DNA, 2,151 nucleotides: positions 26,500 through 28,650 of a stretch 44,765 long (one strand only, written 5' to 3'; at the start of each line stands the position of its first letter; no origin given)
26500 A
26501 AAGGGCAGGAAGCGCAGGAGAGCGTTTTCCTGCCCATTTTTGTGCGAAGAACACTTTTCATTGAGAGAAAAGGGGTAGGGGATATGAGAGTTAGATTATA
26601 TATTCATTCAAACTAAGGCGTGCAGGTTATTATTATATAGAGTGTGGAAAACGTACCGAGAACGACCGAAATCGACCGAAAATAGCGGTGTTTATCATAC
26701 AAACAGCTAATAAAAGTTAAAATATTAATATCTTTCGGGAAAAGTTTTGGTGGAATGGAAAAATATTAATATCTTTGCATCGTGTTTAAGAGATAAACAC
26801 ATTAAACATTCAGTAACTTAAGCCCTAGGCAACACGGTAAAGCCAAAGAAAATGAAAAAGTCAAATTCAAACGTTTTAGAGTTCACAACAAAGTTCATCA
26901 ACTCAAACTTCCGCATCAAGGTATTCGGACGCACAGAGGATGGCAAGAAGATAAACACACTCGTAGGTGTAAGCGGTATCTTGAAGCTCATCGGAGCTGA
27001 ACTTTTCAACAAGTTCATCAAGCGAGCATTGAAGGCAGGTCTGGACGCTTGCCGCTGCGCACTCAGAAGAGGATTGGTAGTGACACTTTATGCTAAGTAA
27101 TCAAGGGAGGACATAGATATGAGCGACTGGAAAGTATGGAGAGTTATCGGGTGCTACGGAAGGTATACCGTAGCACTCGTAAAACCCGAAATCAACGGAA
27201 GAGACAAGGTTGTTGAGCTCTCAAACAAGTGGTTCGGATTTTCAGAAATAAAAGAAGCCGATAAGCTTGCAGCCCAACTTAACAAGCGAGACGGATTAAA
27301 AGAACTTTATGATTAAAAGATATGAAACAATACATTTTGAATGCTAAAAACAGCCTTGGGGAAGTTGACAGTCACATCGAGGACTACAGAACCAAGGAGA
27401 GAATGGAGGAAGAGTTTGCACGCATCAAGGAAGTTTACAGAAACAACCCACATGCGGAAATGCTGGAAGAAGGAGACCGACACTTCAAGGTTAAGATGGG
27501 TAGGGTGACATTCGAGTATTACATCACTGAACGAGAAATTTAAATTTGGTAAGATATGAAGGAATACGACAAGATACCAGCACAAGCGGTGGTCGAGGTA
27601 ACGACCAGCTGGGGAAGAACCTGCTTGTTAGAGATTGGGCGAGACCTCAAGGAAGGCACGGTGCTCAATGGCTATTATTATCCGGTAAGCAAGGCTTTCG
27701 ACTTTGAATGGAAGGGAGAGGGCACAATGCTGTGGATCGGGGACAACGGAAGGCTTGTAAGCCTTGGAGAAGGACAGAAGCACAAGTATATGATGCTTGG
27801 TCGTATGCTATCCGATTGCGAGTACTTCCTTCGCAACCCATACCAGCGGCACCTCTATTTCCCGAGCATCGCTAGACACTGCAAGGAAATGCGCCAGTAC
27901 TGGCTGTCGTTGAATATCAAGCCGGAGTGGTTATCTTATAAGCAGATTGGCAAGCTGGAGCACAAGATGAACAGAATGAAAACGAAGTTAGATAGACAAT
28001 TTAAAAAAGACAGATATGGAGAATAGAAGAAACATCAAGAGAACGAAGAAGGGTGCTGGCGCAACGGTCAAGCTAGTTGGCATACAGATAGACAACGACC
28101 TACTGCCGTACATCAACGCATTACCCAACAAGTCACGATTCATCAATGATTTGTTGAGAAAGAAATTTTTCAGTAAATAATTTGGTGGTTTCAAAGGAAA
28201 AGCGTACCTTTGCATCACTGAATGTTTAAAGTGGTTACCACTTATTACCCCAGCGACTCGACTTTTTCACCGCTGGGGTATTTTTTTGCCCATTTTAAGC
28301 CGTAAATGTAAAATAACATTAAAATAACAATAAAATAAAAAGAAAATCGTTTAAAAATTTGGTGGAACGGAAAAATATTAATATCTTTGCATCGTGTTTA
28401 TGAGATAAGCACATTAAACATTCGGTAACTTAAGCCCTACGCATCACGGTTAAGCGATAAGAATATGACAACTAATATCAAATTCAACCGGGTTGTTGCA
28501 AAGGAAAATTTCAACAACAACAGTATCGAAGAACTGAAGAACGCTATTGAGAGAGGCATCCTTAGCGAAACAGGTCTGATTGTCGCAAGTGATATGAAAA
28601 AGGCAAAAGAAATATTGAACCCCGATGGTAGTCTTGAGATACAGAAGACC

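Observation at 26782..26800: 19-nt palindrome / 5'-terminal hairpin shared by several phage promoters (candidate operator)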

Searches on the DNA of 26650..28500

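Call 44: search_rna_families(source=window, start=26650, end=28500, threshold=evalue, max_evalue=5)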
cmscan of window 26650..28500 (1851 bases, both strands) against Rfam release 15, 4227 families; matches with E-value up to 5: 5.
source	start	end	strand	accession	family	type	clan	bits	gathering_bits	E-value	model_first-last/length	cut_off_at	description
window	28277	28330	+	RF00555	L13_leader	Cis-reg; leader;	-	26.6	44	0.32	1-60/60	no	Ribosomal protein L13 leader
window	28176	28287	+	RF00021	Spot_42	Gene; sRNA;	-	20.3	80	0.6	1-115/115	no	Spot 42 RNA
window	28232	28287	+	RF02399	NsiR1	Gene; sRNA;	-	19.5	39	0.75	1-60/60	no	Nitrogen stress-induced RNA 1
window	28207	28286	+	RF02837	anti-hemB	Gene; sRNA;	-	18.5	49.5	0.26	1-81/81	no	Burkholderia RNA 7 (anti-hemB)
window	26713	26846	+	RF01087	PK-repZ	Cis-reg;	-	15.8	44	1.9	1-150/150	no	Pseudoknot of the regulatory region of the repZ gene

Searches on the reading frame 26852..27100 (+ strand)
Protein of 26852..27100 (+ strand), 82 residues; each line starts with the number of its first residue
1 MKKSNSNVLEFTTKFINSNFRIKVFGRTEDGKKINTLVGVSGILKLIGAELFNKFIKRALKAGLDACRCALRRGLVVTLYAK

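Call 13: search_protein_families(library=pfam, proteins=[window:26852-27100:+], max_evalue=0.01)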
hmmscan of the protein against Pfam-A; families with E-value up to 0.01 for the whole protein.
window:26852-27100:+ (82 aa): 0 families

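Call 34: search_protein_families(library=phrogs, proteins=[window:26852-27100:+], max_evalue=0.001)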
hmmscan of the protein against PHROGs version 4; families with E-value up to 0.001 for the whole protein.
window:26852-27100:+ (82 aa): 1 family
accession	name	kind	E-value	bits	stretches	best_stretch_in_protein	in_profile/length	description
phrog_32997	-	unknown function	5.9e-28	97.9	1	3-82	3-82/82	-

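Call 64: search_protein_families(library=ncbifam, proteins=[window:26852-27100:+], max_evalue=0.1)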
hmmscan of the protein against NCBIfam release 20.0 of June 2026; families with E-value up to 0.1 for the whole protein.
window:26852-27100:+ (82 aa): 0 families

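Call 65: find_homologous_proteins(query=window:26852-27100:+, max_evalue=0.001)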
Query window:26852-27100:+ (82 aa): 989 proteins with E <= 0.001 among 989 candidates; the best 120 are listed.
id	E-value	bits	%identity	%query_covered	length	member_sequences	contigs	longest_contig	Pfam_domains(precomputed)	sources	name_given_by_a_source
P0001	1.9e-44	166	99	100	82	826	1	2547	-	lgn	-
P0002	2.1e-44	166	100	100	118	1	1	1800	-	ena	-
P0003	5.4e-44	165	98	100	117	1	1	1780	-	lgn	-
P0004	5.4e-44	165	98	100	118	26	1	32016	-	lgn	-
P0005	5.5e-44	165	98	100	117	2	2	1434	-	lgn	-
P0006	5.8e-44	165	98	100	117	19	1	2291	-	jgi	-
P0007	8.1e-44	164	99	100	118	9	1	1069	-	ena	-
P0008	1.5e-43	163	99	100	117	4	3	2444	-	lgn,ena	-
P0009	2.7e-42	159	96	100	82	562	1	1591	-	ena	-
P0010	9.8e-42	158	96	100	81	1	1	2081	-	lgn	-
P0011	2.1e-41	157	93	100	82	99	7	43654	-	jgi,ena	jgi:hypothetical protein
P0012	2.2e-40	153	93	100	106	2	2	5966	-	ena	-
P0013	3.3e-40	153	93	100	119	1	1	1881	-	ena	-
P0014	3.4e-40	153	93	100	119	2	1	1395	-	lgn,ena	-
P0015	3.4e-40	153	93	100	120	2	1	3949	-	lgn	-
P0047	3.0e-36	140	83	100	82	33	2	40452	-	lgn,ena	-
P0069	8.5e-33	129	77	100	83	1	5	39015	-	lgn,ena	-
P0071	6.9e-32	126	80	100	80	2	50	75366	-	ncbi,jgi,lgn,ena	-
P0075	4.8e-30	121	72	100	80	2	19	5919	-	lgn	-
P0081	3.1e-29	118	72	100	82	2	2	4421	-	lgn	-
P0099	6.9e-28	114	72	100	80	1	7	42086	-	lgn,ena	-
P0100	7.5e-28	114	66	100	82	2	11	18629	-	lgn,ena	-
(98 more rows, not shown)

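Call 66: find_encoding_contigs(protein=P0100, flank=4000, max_places=3)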
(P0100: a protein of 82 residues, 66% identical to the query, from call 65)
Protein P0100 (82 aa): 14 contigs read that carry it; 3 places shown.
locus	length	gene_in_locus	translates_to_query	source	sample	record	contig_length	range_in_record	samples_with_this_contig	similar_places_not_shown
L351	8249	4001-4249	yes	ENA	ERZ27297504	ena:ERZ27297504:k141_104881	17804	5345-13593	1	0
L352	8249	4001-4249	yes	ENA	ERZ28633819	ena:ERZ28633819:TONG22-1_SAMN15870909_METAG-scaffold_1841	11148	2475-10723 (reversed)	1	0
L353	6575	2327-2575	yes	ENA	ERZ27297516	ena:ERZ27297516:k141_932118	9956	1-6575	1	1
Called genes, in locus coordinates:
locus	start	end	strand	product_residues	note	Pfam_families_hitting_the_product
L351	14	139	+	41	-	-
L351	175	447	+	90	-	-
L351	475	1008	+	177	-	-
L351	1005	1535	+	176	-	-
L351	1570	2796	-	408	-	PF13102:Phage_int_SAM_5 (weak)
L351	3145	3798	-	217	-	PF00717:Peptidase_S24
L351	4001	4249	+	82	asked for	-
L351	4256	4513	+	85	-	-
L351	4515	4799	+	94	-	-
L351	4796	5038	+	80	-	PF00196:GerE, PF13384:HTH_23 (faint)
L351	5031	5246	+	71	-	-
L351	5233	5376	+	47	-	-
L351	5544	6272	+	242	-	-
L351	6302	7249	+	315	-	-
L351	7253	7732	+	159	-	PF11325:DUF3127 (weak)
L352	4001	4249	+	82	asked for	-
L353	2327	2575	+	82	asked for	-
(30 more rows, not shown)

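Call 67: find_encoding_contigs(protein=P0071, flank=4000, max_places=3)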
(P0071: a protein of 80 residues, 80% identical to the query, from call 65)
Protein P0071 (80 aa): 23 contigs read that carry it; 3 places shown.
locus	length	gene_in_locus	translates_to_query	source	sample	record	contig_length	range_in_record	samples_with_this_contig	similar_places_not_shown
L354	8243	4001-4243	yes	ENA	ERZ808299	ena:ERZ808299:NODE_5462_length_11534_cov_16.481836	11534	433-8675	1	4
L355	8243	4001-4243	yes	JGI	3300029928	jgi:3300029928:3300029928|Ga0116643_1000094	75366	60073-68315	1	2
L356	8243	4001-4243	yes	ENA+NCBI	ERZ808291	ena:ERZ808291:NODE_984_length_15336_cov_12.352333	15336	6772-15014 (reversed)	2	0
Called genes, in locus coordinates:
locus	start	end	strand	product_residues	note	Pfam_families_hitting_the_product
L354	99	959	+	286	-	-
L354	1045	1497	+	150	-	-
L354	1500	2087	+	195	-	-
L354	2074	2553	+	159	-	-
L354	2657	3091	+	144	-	PF00959:Phage_lysozyme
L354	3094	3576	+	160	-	-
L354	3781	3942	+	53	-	PF07151:DUF1391 (weak)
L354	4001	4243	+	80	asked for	-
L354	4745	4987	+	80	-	-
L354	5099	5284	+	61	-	-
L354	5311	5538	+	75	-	-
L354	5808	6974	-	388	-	PF17293:Arm-DNA-bind_5 (weak), PF13102:Phage_int_SAM_5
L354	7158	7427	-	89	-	-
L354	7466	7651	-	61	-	-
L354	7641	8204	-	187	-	-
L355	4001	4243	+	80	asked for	-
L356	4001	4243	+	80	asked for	-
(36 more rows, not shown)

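Call 68: find_encoding_contigs(protein=P0099, flank=4000, max_places=2)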
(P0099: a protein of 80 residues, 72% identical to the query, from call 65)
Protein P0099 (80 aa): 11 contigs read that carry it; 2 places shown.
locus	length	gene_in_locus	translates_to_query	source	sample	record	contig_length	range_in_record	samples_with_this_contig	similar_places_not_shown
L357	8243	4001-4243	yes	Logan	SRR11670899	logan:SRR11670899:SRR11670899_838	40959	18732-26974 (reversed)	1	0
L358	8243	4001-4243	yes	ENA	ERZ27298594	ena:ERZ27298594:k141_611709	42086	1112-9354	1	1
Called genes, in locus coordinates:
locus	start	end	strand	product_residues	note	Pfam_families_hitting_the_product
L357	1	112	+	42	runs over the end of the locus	-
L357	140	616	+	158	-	PF05105:Phage_holin_4_1 (weak)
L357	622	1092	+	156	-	PF00959:Phage_lysozyme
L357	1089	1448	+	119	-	PF20647:DUF6808 (weak)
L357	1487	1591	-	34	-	-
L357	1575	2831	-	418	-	PF13102:Phage_int_SAM_5 (faint)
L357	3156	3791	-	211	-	PF00717:Peptidase_S24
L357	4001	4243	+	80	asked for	-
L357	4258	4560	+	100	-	-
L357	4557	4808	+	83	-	PF00196:GerE (weak)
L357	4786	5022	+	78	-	-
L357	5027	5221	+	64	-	-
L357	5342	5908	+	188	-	PF06378:SSAP_Sak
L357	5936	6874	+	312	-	-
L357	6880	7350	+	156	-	PF11325:DUF3127 (faint)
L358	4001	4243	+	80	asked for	-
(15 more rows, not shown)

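Call 76: predict_structure(alignment_id=A4)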
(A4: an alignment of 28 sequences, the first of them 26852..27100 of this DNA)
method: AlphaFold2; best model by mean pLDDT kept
length: 82 residues; sequences in the alignment: 28
mean_pLDDT: 83.1   pTM: 0.66
mean pLDDT of the five models: 83.1, 81.5, 78.6, 76.8, 72.8
residues with pLDDT >= 90: 14; 70-90: 59; 50-70: 4; < 50: 5
segments of 3 or more residues with pLDDT < 50: 1-5
pLDDT, mean of each block of 10 residues (from residue 1): 53 87 87 88 86 88 86 87 89
secondary structure, 60 per line:
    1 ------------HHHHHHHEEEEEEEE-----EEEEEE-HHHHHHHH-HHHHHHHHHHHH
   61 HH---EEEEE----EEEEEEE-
elements in order: H13-19 E20-27 E33-38 H40-47 H49-62 E66-70 E75-81

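Call 78: fold_search(model_id=the predicted structure, library=pdb)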
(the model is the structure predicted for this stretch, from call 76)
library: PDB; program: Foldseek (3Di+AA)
matches with E <= 10: 585; with E <= 0.001: 0
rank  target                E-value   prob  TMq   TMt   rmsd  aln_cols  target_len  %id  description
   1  7o86_A                8.1e-02  0.90  0.46  0.41   4.3        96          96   10  1.73A X-ray crystal structure of the conserved C-terminal (CCT) of human SPAK (released 2021-09-22)
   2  2v3s_A                1.2e-01  0.69  0.39  0.35   5.0        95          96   10  Structural insights into the recognition of substrates and activators by the OSR1 kinase (released 2007-07-03)
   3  7o86_B                3.9e-01  0.54  0.43  0.39   4.3        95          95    9  1.73A X-ray crystal structure of the conserved C-terminal (CCT) of human SPAK (released 2021-09-22)
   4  9r2r_C                3.9e-01  0.16  0.30  0.22  11.0        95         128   10  De novo designed M7 protein fold (released 2025-05-14)
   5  6hga_B                4.2e-01  0.28  0.31  0.12   9.7        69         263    7  Crystal Structure of the human IL-17RC D2-D3-D4 domains in complex with an anti-APP tag Fab (released 2020-03-18)
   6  3jpu_C                4.5e-01  0.30  0.37  0.21  10.7       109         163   13  LasR-TP4 complex (released 2009-10-13)
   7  7p2d_C                4.5e-01  0.10  0.20  0.15  11.7        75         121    9  Structure of alphaMbeta2/Cd11bCD18 headpiece in complex with a nanobody (released 2022-05-04)
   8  6sne_D                4.5e-01  0.09  0.20  0.09  13.2        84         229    7  crystal structure of LN01 Fab in complex with an HIV-1 gp41 peptide (released 2019-11-06)
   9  7xld_B                5.1e-01  0.08  0.20  0.15  13.6        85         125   10  Crystal structure of IsdH linker-NEAT3 bound to a nanobody (VHH) (released 2023-05-31)
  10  7ncs_H                5.4e-01  0.08  0.21  0.09  13.5        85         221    6  Lateral-open conformation of the lid-locked BAM complex (BamA E435C S665C, BamBDCE) bound by a bactericidal Fab fragme (released 2021-06-02)
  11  7mp7_MODEL_1_A        5.7e-01  0.18  0.27  0.25   8.1        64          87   19  Rules for designing protein fold switches and their implications for the folding code (released 2022-05-18)
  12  6snc_H                6.1e-01  0.08  0.20  0.10  13.2        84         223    7  crystal structure of LN01 Fab in complex with an HIV-1 gp41 peptide (released 2019-11-06)
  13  6oaz_H                6.5e-01  0.38  0.34  0.34   5.2        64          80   11  Apo Structure of WT Lipoprotein Lipase in Complex with GPIHBP1 Mutant N78D N82D produced in HEK293-F cells (released 2019-05-08)
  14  6snd_H                6.5e-01  0.09  0.20  0.09  11.0        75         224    7  crystal structure of LN01 Fab in complex with an HIV-1 gp41 peptide (released 2019-11-06)
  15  6hg9_B                6.9e-01  0.20  0.29  0.08   9.8        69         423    7  Crystal Structure of the human IL-17RC ECD in complex with human IL-17F, Crystal form II (released 2020-03-18)
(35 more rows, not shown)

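Call 97: find_encoding_contigs(protein=P0069, flank=1500, max_places=2)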
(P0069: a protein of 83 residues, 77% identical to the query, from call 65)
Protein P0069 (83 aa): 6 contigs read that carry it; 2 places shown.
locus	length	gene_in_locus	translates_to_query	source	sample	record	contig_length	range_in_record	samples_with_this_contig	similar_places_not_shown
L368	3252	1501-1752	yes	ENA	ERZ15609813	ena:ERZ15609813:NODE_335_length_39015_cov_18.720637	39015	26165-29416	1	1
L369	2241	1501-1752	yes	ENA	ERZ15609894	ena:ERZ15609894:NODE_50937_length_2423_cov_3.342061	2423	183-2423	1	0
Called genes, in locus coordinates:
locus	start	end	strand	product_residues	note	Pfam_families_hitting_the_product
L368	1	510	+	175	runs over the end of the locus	PF00182:Glyco_hydro_19 (weak)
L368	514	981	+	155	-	-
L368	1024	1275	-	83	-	PF01381:HTH_3, PF13443:HTH_26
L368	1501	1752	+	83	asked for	-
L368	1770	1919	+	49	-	-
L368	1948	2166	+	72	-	-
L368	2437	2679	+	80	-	-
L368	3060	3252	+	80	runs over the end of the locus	-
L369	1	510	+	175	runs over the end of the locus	PF00182:Glyco_hydro_19 (weak)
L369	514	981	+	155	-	-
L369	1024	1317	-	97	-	PF13560:HTH_31, PF01381:HTH_3, PF13443:HTH_26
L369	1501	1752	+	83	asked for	-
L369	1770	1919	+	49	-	-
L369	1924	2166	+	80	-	-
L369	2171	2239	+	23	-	?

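Call 98: find_encoding_contigs(protein=P0047, flank=1500, max_places=2)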
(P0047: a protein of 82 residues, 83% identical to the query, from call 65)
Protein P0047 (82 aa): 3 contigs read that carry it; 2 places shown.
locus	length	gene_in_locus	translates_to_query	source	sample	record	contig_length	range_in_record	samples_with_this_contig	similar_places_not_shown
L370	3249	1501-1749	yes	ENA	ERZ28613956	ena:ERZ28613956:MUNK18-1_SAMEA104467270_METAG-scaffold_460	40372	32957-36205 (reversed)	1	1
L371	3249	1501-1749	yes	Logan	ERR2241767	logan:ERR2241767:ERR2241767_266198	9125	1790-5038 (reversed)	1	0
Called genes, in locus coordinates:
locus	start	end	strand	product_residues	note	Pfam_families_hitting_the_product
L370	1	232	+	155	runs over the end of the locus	-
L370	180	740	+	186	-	PF00182:Glyco_hydro_19 (weak)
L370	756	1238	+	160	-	-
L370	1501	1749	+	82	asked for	-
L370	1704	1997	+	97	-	-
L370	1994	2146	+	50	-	-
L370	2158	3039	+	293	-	-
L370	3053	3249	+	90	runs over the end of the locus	-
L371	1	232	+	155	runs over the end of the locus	-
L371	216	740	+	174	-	PF00182:Glyco_hydro_19 (weak)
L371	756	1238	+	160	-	-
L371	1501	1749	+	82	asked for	-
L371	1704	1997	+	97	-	-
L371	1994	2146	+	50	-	-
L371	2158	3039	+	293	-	-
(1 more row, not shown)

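Call 99: find_encoding_contigs(protein=P0075, flank=1500, max_places=2)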
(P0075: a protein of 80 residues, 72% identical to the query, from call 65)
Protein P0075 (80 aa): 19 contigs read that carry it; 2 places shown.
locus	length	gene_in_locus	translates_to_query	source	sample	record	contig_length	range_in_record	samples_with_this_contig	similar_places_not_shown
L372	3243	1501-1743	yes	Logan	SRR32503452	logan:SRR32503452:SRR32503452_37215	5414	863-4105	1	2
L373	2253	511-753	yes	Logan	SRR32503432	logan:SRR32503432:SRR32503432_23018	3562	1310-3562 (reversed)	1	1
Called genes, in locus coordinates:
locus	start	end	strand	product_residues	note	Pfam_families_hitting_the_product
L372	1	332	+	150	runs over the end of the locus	PF00959:Phage_lysozyme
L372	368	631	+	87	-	PF10043:DUF2279 (weak)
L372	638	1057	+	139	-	-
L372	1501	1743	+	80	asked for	-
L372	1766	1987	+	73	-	-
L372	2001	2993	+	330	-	PF08401:ArdcN, PF18818:MPTase-PolyVal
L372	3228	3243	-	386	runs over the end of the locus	PF17293:Arm-DNA-bind_5, PF13102:Phage_int_SAM_5, PF00589:Phage_integrase (weak)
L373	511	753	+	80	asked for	-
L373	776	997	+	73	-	-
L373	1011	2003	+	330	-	PF08401:ArdcN, PF18818:MPTase-PolyVal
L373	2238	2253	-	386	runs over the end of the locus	PF17293:Arm-DNA-bind_5, PF13102:Phage_int_SAM_5, PF00589:Phage_integrase (weak)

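Call 100: find_encoding_contigs(protein=P0081, flank=1500, max_places=2)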
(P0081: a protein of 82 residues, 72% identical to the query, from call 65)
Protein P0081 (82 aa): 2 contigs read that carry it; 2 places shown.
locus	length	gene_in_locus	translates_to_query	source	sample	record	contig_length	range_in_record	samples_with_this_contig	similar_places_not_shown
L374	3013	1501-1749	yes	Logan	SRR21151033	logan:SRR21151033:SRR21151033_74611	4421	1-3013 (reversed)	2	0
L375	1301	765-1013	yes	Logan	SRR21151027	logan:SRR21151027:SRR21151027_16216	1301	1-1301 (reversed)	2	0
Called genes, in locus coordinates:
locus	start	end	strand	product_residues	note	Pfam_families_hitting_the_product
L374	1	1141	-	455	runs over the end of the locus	PF04860:Phage_portal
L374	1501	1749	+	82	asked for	-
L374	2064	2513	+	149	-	PF04002:RadC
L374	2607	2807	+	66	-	-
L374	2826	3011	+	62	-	?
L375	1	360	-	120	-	?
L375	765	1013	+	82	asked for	-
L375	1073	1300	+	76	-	?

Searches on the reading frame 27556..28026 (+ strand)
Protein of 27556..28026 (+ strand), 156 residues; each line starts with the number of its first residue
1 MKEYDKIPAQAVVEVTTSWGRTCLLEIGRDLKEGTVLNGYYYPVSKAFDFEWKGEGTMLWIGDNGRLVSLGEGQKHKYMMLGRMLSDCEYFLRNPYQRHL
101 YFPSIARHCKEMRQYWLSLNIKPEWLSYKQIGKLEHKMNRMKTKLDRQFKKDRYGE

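Call 13: search_protein_families(library=pfam, proteins=[window:27556-28026:+], max_evalue=0.01)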
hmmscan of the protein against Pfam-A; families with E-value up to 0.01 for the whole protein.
window:27556-28026:+ (156 aa): 1 family
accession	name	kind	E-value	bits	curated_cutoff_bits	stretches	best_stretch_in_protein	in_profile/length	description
PF18824.6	LPD11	-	4.7e-18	65.5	27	1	75-138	2-69/69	Large polyvalent protein-associated domain 11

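Call 34: search_protein_families(library=phrogs, proteins=[window:27556-28026:+], max_evalue=0.001)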
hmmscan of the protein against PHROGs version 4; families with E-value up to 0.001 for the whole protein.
window:27556-28026:+ (156 aa): 1 family
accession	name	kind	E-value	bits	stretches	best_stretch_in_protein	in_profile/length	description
phrog_15551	-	unknown function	1.6e-16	61.3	1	74-139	15-82/84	-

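Call 82: search_protein_families(library=pfam, proteins=[window:27556-28026:+], max_evalue=10)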
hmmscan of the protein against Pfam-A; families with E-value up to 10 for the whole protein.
window:27556-28026:+ (156 aa): 1 family
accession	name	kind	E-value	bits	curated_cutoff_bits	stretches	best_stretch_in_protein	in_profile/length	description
PF18824.6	LPD11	-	4.7e-18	65.5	27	1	75-138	2-69/69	Large polyvalent protein-associated domain 11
